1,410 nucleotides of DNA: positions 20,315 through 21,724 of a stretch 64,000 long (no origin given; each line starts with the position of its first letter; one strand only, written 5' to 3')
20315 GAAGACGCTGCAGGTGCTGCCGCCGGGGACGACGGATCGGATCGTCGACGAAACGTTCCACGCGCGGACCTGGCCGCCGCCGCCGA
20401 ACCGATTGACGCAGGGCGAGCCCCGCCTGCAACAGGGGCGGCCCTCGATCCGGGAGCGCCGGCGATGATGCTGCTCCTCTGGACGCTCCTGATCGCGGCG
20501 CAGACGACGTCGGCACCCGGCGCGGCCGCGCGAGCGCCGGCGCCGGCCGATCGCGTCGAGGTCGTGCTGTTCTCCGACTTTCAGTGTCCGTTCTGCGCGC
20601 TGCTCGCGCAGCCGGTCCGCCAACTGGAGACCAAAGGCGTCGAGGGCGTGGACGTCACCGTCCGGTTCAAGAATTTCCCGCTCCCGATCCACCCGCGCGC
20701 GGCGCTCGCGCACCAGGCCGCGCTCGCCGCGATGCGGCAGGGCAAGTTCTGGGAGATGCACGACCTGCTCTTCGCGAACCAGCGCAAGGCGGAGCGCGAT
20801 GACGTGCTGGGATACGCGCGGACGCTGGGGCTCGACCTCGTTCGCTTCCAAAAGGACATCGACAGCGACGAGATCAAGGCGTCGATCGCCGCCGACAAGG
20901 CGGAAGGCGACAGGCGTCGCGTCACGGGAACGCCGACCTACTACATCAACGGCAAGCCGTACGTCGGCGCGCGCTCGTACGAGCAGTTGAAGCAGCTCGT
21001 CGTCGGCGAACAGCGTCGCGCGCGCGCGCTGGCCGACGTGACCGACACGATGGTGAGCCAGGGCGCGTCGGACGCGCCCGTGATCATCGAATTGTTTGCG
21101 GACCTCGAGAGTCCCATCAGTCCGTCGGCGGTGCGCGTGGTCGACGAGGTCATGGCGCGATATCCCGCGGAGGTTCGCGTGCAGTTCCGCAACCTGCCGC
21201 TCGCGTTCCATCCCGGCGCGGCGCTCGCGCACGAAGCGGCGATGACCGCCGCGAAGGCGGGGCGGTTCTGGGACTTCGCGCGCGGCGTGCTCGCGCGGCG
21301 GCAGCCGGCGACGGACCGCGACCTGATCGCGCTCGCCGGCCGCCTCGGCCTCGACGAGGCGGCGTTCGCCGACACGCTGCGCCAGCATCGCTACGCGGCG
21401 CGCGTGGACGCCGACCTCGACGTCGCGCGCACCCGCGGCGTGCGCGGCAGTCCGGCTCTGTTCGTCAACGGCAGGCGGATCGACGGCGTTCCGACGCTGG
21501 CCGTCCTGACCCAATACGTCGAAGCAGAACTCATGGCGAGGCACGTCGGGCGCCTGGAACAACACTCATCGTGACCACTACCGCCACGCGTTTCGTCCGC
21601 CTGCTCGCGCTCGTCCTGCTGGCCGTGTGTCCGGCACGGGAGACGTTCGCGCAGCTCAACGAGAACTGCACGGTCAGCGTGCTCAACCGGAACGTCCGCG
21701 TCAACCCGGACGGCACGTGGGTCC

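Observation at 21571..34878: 13.3-kb uninterrupted gene for a 4,435-aa secreted Ig-repeat mega-protein with no recognisable anchor or enzymatic domain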

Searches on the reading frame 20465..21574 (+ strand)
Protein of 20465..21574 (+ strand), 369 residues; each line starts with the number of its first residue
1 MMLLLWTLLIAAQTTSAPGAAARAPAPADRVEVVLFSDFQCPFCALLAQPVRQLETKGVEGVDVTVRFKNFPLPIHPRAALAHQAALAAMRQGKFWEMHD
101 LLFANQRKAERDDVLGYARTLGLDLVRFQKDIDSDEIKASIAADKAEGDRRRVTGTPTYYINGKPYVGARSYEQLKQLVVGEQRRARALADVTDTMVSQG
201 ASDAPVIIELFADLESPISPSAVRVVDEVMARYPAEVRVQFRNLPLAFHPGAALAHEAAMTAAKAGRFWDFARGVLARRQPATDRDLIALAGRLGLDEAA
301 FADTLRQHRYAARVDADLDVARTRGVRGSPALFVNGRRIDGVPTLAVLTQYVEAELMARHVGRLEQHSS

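Call 11: search_protein_families(library=pfam, proteins=[window:20465-21571:+], max_evalue=0.01)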
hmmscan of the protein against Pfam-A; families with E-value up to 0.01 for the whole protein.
window:20465-21571:+ (369 aa): 5 families
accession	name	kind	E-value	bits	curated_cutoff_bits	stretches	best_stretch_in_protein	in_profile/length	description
PF01323.26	DSBA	-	3.2e-39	135.1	25.6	2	33-178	2-189/191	DSBA-like thioredoxin domain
PF13462.12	Thioredoxin_4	-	3.3e-36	125.4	23.2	2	30-179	14-163/165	Thioredoxin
PF13743.12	Thioredoxin_5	-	1e-05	25.8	27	1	96-159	97-161/186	Thioredoxin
PF13098.12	Thioredoxin_2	-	1.9e-05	25.4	27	1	33-178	9-103/104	Thioredoxin-like domain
PF13192.12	Thioredoxin_3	-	0.0068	16.9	24.8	0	143-178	37-74/76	Thioredoxin domain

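Call 25: search_protein_families(library=ncbifam, proteins=[window:20465-21571:+], max_evalue=0.01)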
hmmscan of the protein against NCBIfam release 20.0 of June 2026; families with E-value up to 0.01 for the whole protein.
window:20465-21571:+ (369 aa): 4 families
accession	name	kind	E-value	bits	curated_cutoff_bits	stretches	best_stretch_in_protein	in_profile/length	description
NF041057.1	Rcas_1661_fam_Se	equivalog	5e-32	111.4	190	2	27-178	87-243/247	Rcas_1661 family thioredoxin-like (seleno)lipoprotein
TIGR00411.1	redox_disulf_1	equivalog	2.4e-07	30.7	92.75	0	206-240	1-35/82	MJ0307 family thioredoxin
NF047695.1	ThlDiSintDsbAHaem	equivalog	4.9e-05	22.8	290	1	27-169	36-181/206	thiol:disulfide interchange protein DsbA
TIGR02190.1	GlrX-dom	hypoth_equivalog_domain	0.0089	15.9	99.3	0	30-65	7-39/79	glutaredoxin-family domain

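Call 40: find_encoding_contigs(protein=window:20465-21574:+, flank=10000, max_places=6)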
Protein window:20465-21574:+ (369 aa): 5 contigs read that carry it; 5 places shown.
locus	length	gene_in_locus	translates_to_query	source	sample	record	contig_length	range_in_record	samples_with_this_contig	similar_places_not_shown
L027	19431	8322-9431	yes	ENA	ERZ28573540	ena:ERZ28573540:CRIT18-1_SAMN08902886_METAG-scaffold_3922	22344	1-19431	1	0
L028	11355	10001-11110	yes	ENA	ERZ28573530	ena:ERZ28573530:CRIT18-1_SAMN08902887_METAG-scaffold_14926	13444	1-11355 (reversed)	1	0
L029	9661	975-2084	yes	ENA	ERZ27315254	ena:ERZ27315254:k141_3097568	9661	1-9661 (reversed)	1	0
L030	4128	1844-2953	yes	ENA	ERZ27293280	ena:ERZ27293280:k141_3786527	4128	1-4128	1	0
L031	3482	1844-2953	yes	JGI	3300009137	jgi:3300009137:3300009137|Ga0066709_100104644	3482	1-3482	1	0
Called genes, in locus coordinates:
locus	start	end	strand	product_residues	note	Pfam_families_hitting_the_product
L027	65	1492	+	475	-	PF00361:Proton_antipo_M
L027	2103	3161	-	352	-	-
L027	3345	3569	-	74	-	-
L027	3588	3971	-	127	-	-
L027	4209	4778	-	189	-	-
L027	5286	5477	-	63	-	-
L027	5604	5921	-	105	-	-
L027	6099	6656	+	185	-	-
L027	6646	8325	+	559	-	PF06537:DHOR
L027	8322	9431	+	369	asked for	PF13098:Thioredoxin_2 (faint), PF01323:DSBA, PF13462:Thioredoxin_4, PF13743:Thioredoxin_5 (faint), PF13462:Thioredoxin_4, PF01323:DSBA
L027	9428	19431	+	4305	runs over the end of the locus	?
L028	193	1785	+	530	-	PF01059:Oxidored_q5_N (weak), PF00361:Proton_antipo_M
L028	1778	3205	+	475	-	PF00361:Proton_antipo_M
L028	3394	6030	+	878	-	-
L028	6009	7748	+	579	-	PF13620:CarboxypepD_reg (weak)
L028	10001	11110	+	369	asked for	PF13098:Thioredoxin_2 (faint), PF01323:DSBA, PF13462:Thioredoxin_4, PF13743:Thioredoxin_5 (faint), PF13462:Thioredoxin_4, PF01323:DSBA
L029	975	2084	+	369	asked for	PF13098:Thioredoxin_2 (faint), PF01323:DSBA, PF13462:Thioredoxin_4, PF13743:Thioredoxin_5 (faint), PF13462:Thioredoxin_4, PF01323:DSBA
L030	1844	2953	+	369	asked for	PF13098:Thioredoxin_2 (faint), PF01323:DSBA, PF13462:Thioredoxin_4, PF13743:Thioredoxin_5 (faint), PF13462:Thioredoxin_4, PF01323:DSBA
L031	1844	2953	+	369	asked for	PF13098:Thioredoxin_2 (faint), PF01323:DSBA, PF13462:Thioredoxin_4, PF13743:Thioredoxin_5 (faint), PF13462:Thioredoxin_4, PF01323:DSBA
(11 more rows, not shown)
